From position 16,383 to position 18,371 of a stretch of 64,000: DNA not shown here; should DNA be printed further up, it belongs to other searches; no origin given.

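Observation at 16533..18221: Tetraether lipid synthase-like enzyme in a putative DPANN symbiont, lacking the N-terminal metal site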

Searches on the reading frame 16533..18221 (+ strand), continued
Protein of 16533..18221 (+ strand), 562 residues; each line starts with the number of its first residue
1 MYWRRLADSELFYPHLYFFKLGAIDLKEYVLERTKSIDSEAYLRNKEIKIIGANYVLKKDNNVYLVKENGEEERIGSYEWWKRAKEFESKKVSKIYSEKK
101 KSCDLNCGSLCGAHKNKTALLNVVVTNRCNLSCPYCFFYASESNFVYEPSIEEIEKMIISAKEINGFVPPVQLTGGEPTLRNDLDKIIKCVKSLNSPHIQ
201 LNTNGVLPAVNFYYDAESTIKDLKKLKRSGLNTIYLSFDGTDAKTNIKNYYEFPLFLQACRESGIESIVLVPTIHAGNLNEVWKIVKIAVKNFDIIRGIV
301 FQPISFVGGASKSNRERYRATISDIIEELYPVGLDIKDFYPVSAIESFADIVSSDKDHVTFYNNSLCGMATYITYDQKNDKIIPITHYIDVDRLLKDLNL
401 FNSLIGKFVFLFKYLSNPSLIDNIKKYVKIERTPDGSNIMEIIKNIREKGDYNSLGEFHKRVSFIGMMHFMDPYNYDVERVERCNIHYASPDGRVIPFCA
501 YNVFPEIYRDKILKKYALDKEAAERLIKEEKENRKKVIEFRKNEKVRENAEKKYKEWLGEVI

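Call 87: search_protein_families(library=ncbifam, proteins=[P0002, P0003, P0004, P0010, P0013, P0022, P0029, P0033, P0058, P0063], max_evalue=1e-80)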
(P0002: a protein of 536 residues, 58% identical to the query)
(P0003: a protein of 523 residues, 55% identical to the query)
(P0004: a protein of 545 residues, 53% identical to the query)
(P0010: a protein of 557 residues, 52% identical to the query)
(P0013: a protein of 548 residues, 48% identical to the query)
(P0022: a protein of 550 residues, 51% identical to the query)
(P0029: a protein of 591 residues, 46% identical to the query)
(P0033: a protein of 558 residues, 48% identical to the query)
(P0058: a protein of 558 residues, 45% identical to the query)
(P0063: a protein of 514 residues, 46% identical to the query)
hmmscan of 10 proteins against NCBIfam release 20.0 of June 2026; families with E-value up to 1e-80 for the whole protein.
P0002 (536 aa): 2 families
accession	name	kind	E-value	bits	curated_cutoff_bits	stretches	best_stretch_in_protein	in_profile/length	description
NF045702.1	rSAM_GDGT_ether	equivalog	1.1e-141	472.8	450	1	29-500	16-484/486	tetraether lipid synthase Tes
NF045703.1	rSAM_Tes_intein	exception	1.1e-109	367.8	1700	1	110-507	611-1001/1040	tetraether lipid synthase Tes, intein-containing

P0003 (523 aa): 2 families
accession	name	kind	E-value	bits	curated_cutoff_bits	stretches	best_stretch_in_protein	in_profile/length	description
NF045702.1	rSAM_GDGT_ether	equivalog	4.7e-145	483.9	450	1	22-498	11-484/486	tetraether lipid synthase Tes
NF045703.1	rSAM_Tes_intein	exception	2.8e-115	386.3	1700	1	108-501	611-997/1040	tetraether lipid synthase Tes, intein-containing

P0004 (545 aa): 2 families
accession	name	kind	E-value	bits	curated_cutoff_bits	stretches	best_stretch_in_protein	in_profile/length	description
NF045702.1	rSAM_GDGT_ether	equivalog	1.8e-143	478.7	450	1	29-507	12-484/486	tetraether lipid synthase Tes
NF045703.1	rSAM_Tes_intein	exception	1.6e-112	377.2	1700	1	116-537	611-1026/1040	tetraether lipid synthase Tes, intein-containing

P0010 (557 aa): 2 families
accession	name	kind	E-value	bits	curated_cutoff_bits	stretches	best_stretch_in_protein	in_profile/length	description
NF045702.1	rSAM_GDGT_ether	equivalog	2.3e-139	465.2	450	1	29-514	11-484/486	tetraether lipid synthase Tes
NF045703.1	rSAM_Tes_intein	exception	4.1e-105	352.6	1700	1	116-512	611-992/1040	tetraether lipid synthase Tes, intein-containing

P0013 (548 aa): 2 families
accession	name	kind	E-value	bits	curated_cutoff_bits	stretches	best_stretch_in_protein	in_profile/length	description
NF045702.1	rSAM_GDGT_ether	equivalog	2.4e-127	425.5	450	1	34-506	19-484/486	tetraether lipid synthase Tes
NF045703.1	rSAM_Tes_intein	exception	2.6e-98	330.1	1700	1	113-546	611-1033/1040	tetraether lipid synthase Tes, intein-containing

P0022 (550 aa): 2 families
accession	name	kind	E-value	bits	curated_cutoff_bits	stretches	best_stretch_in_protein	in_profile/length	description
NF045702.1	rSAM_GDGT_ether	equivalog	3.9e-137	457.8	450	1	57-506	43-484/486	tetraether lipid synthase Tes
NF045703.1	rSAM_Tes_intein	exception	4.9e-105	352.4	1700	1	116-546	611-1033/1040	tetraether lipid synthase Tes, intein-containing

P0029 (591 aa): 2 families
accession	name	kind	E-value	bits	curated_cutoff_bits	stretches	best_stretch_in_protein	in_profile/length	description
NF045702.1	rSAM_GDGT_ether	equivalog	8.1e-139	463.3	450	1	67-541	19-484/486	tetraether lipid synthase Tes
NF045703.1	rSAM_Tes_intein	exception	7.5e-109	365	1700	1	146-584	611-1034/1040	tetraether lipid synthase Tes, intein-containing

P0033 (558 aa): 2 families
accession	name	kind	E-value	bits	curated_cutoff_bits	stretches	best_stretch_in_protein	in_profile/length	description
NF045702.1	rSAM_GDGT_ether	equivalog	9e-133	443.4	450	1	35-514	11-482/486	tetraether lipid synthase Tes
NF045703.1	rSAM_Tes_intein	exception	1.9e-104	350.4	1700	1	123-555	611-1033/1040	tetraether lipid synthase Tes, intein-containing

P0058 (558 aa): 2 families
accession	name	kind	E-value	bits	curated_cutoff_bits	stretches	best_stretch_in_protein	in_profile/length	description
NF045702.1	rSAM_GDGT_ether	equivalog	5.1e-127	424.4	450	1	35-516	12-483/486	tetraether lipid synthase Tes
NF045703.1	rSAM_Tes_intein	exception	3.1e-95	319.9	1700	1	122-556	611-1033/1040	tetraether lipid synthase Tes, intein-containing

P0063 (514 aa): 2 families
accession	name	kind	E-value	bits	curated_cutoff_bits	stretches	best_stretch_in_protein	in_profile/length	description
NF045702.1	rSAM_GDGT_ether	equivalog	3.3e-142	474.6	450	1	19-372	12-367/486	tetraether lipid synthase Tes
NF045703.1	rSAM_Tes_intein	exception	3.8e-106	356.1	1700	0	109-367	611-868/1040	tetraether lipid synthase Tes, intein-containing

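Call 88: search_solved_structures(query=A1, max_evalue=1e-20, show_alignments=1)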
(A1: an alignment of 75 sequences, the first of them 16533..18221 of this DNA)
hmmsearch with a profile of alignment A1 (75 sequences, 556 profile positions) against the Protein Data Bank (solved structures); distinct sequences matched with E-value up to 1e-20: 1.
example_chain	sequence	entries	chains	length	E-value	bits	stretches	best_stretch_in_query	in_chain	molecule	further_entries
7tol_A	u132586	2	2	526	1.3e-159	535.3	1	12-521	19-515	glycerol dibiphytanyl glycerol tetraether - macrocyclic archaeol synthase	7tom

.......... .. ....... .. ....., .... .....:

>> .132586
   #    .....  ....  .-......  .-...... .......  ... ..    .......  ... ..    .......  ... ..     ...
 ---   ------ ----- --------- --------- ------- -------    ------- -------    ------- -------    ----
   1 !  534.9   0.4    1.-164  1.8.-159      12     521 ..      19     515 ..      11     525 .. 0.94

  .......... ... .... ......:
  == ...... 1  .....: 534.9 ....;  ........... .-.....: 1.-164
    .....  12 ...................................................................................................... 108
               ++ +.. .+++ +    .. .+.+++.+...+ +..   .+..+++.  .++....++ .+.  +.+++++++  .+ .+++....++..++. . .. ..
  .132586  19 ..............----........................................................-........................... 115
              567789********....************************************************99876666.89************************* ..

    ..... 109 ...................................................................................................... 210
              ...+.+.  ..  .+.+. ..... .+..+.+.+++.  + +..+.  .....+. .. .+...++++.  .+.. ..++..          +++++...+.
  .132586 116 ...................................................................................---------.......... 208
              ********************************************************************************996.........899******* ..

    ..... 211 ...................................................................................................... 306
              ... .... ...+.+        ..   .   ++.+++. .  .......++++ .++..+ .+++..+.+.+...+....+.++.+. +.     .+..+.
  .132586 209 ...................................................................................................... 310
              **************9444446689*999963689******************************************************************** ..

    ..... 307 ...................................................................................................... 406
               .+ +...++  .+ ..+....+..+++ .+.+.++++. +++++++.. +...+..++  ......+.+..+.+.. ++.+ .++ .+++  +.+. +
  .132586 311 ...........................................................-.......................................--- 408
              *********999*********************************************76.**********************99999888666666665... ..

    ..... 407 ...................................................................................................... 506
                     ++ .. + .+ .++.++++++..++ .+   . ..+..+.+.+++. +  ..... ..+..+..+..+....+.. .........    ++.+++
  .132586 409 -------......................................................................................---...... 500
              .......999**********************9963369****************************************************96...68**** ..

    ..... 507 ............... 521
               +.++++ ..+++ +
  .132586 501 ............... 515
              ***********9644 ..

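Call 89: find_homologous_proteins(query=P0033, max_evalue=1e-100)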
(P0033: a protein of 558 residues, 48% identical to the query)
Query P0033 (558 aa): 388 proteins with E <= 1e-100 among 8000 candidates; the best 120 are listed.
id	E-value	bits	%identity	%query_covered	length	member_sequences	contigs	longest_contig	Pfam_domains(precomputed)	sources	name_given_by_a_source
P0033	0.0e+0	1283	100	100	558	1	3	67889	PF04055.28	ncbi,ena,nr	ncbi:MAG: radical SAM protein [Thermoplasmata archaeon]|nr:radical SAM protein [Thermoplasmata archa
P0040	0.0e+0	1191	91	100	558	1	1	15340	PF04055.28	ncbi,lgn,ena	-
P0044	1.2e-291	986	73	100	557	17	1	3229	PF04055.28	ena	-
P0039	1.2e-291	986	73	100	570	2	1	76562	PF04055.28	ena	-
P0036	1.2e-288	976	74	99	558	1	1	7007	PF04055.28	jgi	-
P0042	1.3e-288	976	75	99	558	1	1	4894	PF04055.28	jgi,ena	-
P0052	7.7e-288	973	72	100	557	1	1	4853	PF04055.28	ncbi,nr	ncbi:MAG: radical SAM protein [Thermoplasmata archaeon]|nr:radical SAM protein [Thermoplasmata archa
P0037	6.8e-287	970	74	99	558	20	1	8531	PF04055.28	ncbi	-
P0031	4.3e-286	968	74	99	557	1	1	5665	PF04055.28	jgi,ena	-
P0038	5.0e-284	961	72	99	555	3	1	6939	PF04055.28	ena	-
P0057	2.2e-282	955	73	99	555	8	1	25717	PF04055.28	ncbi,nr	ncbi:MAG: radical SAM protein [Thermoplasmata archaeon]|nr:radical SAM protein [Thermoplasmata archa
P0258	5.7e-281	951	73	99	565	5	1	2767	PF04055.28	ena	-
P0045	2.5e-280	949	71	100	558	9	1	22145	PF04055.28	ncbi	-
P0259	2.2e-278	942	72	98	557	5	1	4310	PF04055.28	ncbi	-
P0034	3.6e-278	941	72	99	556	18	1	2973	PF04055.28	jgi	-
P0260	3.7e-276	935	71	99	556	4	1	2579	PF04055.28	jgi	-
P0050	5.3e-276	934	70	100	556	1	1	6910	PF04055.28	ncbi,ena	-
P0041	1.4e-275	933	71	99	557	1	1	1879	PF04055.28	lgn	-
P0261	7.6e-275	931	70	99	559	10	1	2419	PF04055.28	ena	-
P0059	1.4e-273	926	69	99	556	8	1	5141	PF04055.28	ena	-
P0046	1.8e-273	926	70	99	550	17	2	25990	PF04055.28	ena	-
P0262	8.6e-273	924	70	98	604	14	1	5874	PF04055.28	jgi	-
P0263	3.9e-271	918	69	99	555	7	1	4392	PF04055.28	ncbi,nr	ncbi:MAG: radical SAM protein [Thermoplasmata archaeon]|nr:radical SAM protein [Thermoplasmata archa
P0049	1.2e-270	917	68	100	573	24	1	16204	PF04055.28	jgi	-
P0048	8.7e-270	914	68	99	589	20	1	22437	PF04055.28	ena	-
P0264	2.2e-269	912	68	100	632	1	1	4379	PF04055.28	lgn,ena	-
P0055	1.1e-268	910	68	100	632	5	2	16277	PF04055.28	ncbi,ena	-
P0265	4.5e-268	908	68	99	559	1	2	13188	PF04055.28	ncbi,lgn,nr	ncbi:MAG: radical SAM protein [Candidatus Thermoplasmatota archaeon]|nr:radical SAM protein [Candida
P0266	8.3e-268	907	68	99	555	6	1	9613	PF04055.28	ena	-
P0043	1.5e-265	900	68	99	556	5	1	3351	PF04055.28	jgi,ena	-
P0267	2.9e-265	899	72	93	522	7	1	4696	PF04055.28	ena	-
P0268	4.7e-263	892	67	99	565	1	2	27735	PF04055.28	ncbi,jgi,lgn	-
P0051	1.7e-261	886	68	99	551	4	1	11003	PF04055.28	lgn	-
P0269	4.6e-260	882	64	99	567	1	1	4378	PF04055.28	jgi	jgi:hypothetical protein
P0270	1.7e-256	870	67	99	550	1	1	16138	PF04055.28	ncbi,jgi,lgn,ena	-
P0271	1.5e-255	867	65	99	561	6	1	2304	PF04055.28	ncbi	ncbi:MAG: radical SAM protein [Thermoplasmatota archaeon]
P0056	1.6e-253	860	63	98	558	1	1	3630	PF04055.28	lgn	-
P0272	4.3e-251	852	65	99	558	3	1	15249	PF04055.28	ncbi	ncbi:MAG: radical SAM protein [Thermoplasmatota archaeon]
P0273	1.4e-249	847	64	99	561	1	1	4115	PF04055.28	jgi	jgi:uncharacterized radical SAM superfamily Fe-S cluster-containing enzyme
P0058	5.3e-248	842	64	99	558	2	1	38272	PF04055.28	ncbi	ncbi:MAG: radical SAM protein [Thermoplasmatota archaeon]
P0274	4.2e-245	832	63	99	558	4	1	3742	PF04055.28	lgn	-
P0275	2.6e-244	830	62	99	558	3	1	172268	PF04055.28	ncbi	-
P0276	4.8e-244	829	64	97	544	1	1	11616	PF04055.28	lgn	-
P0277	5.0e-244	829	63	99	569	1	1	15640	PF04055.28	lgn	-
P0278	1.0e-241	821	62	98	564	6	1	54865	PF04055.28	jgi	-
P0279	1.2e-210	719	56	98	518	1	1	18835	PF04055.28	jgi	-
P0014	6.7e-204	696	57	99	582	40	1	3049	PF04055.28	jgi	-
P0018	1.7e-203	695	57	97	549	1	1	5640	PF04055.28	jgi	-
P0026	1.7e-202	692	58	97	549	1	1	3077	PF04055.28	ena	-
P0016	3.2e-202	691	57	97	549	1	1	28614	PF04055.28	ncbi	-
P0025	1.1e-201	689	58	97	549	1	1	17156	PF04055.28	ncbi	-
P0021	1.5e-200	685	55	99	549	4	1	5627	PF04055.28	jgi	-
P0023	7.0e-200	683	58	97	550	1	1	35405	PF04055.28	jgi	-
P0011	7.4e-200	683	58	93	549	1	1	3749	PF04055.28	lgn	-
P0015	1.8e-199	682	55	99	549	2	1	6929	PF04055.28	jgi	-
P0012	4.3e-199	680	57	97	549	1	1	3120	PF04055.28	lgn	-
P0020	6.2e-199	680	57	97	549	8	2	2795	PF04055.28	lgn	-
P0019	4.5e-198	677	55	99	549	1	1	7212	PF04055.28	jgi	-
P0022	8.6e-197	673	56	99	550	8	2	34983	PF04055.28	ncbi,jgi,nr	ncbi:radical SAM protein [Candidatus Bathyarchaeota archaeon]|nr:MAG: radical SAM protein [Candidatu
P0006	1.4e-190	652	57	96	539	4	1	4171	PF04055.28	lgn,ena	-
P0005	3.5e-190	651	56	95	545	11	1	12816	PF04055.28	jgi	-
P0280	2.5e-189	648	65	76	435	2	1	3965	PF04055.28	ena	-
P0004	2.5e-189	648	56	95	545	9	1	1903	PF04055.28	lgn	-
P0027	1.1e-185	636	56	97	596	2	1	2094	PF04055.28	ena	-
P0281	8.6e-185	633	56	93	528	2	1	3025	PF04055.28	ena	-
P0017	1.2e-184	633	54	98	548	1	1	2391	PF04055.28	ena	-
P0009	3.3e-184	631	55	97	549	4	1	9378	PF04055.28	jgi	jgi:uncharacterized radical SAM superfamily Fe-S cluster-containing enzyme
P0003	4.6e-184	631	56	94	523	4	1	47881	PF04055.28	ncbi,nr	ncbi:MAG: radical SAM protein [Candidatus Aenigmarchaeota archaeon]|nr:radical SAM protein [Candidat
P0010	6.5e-184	630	55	94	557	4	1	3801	PF04055.28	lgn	-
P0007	8.2e-184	630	55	91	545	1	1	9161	PF04055.28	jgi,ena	-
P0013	1.5e-183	629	55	97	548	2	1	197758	PF04055.28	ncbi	-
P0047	1.2e-182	626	59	83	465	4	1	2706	PF04055.28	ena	-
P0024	4.7e-181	621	53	97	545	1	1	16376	PF04055.28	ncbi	-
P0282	8.2e-178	610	52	98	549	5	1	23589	PF04055.28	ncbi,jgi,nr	ncbi:MAG: radical SAM protein [Candidatus Diapherotrites archaeon]|nr:radical SAM protein [Candidatu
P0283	5.8e-177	607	52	97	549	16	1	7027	PF04055.28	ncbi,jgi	-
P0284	2.9e-176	605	52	98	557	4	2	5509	PF04055.28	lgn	-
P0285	1.9e-174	599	53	97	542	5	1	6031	PF04055.28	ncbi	-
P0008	3.4e-174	598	53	91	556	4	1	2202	PF04055.28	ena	-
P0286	6.8e-174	597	51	98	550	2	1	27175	PF04055.28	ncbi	-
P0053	8.5e-174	597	50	98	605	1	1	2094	PF04055.28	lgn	-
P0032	6.2e-173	594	51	98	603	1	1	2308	PF04055.28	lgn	-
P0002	1.1e-172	593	52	96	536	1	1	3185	PF04055.28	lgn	-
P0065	3.3e-167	575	58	81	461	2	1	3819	PF04055.28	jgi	-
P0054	9.0e-163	561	48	98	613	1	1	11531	PF04055.28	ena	-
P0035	1.0e-156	541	47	99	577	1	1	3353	PF04055.28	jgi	-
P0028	3.1e-156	539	49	93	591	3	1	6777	PF04055.28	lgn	-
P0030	1.5e-153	530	46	99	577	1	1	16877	PF04055.28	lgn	-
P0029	6.4e-152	525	47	93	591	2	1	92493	PF04055.28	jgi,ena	-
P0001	1.6e-145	504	48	94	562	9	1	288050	PF04055.28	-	-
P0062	4.8e-140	486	56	71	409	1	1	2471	PF04055.28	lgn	-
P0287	5.0e-137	476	53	74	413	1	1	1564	PF04055.28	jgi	jgi:uncharacterized radical SAM superfamily Fe-S cluster-containing enzyme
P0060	9.0e-131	455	45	93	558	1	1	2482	PF04055.28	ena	-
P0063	9.6e-130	452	45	93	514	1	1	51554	PF04055.28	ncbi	-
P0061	1.5e-128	448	55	66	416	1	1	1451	PF04055.28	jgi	-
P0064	3.6e-127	443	44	97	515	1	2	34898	PF04055.28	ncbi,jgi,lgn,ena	-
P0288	1.6e-117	411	40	99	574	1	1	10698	PF23545.2,PF04055.28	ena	-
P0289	2.1e-116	408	44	83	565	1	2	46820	PF23545.2,PF04055.28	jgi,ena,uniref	uniref:Radical SAM protein n=1 Tax=Fervidicoccus fontis TaxID=683846 RepID=A0A7J3ZLQ8_9CREN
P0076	3.2e-116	407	42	86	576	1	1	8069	PF23545.2,PF04055.28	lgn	-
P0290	1.6e-115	405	44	83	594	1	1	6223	PF23545.2,PF04055.28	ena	-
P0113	2.0e-114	401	46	77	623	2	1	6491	PF23545.2,PF04055.28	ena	-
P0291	2.9e-114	400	44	83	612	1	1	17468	PF23545.2,PF04055.28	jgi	jgi:uncharacterized radical SAM superfamily Fe-S cluster-containing enzyme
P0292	4.1e-114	400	40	93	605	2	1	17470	PF23545.2,PF04055.28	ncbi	-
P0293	6.2e-114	399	40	93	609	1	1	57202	PF23545.2,PF04055.28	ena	-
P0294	9.2e-114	399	44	83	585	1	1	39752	PF23545.2,PF04055.28,PF13353.12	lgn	-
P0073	2.5e-113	397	44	88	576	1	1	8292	PF23545.2,PF04055.28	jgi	-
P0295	2.8e-113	397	39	93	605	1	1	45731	PF23545.2,PF04055.28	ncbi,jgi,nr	ncbi:MAG: radical SAM protein [Crenarchaeota archaeon]|nr:radical SAM protein [Thermoproteota archae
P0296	3.7e-113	397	41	93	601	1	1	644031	PF23545.2,PF04055.28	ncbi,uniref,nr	ncbi:MAG: radical SAM protein [Zestosphaera tikiterensis]|uniref:Radical SAM protein n=1 Tax=Zestosp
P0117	4.4e-113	397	43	93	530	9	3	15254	PF23545.2,PF04055.28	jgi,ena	-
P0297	4.5e-113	397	41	93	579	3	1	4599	PF23545.2,PF04055.28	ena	-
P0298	5.5e-113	396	40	93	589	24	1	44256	PF23545.2,PF04055.28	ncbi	-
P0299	8.4e-113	396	42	93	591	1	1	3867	PF23545.2,PF04055.28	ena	-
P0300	1.0e-112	395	41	93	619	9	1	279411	PF23545.2,PF04055.28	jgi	-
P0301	1.2e-112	395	42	93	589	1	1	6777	PF23545.2,PF04055.28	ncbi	-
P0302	1.3e-112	395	40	93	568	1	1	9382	PF23545.2,PF04055.28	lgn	-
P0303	1.4e-112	395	40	93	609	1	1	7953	PF23545.2,PF04055.28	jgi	jgi:uncharacterized radical SAM superfamily Fe-S cluster-containing enzyme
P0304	1.8e-112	395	42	93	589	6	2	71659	PF23545.2,PF04055.28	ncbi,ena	-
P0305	2.7e-112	394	40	93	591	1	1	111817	PF23545.2,PF04055.28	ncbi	-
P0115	4.3e-112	393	41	93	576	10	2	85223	PF23545.2,PF04055.28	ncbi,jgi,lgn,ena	ncbi:MAG: tetraether lipid synthase Tes [Candidatus Njordarchaeales archaeon]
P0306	4.5e-112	393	40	93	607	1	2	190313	PF23545.2,PF04055.28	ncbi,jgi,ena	-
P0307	4.5e-112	393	40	93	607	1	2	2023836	PF23545.2,PF04055.28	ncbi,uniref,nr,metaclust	ncbi:Fe-S osidoreductase [Pyrodictium delaneyi]|uniref:Fe-S osidoreductase n=1 Tax=Pyrodictium delan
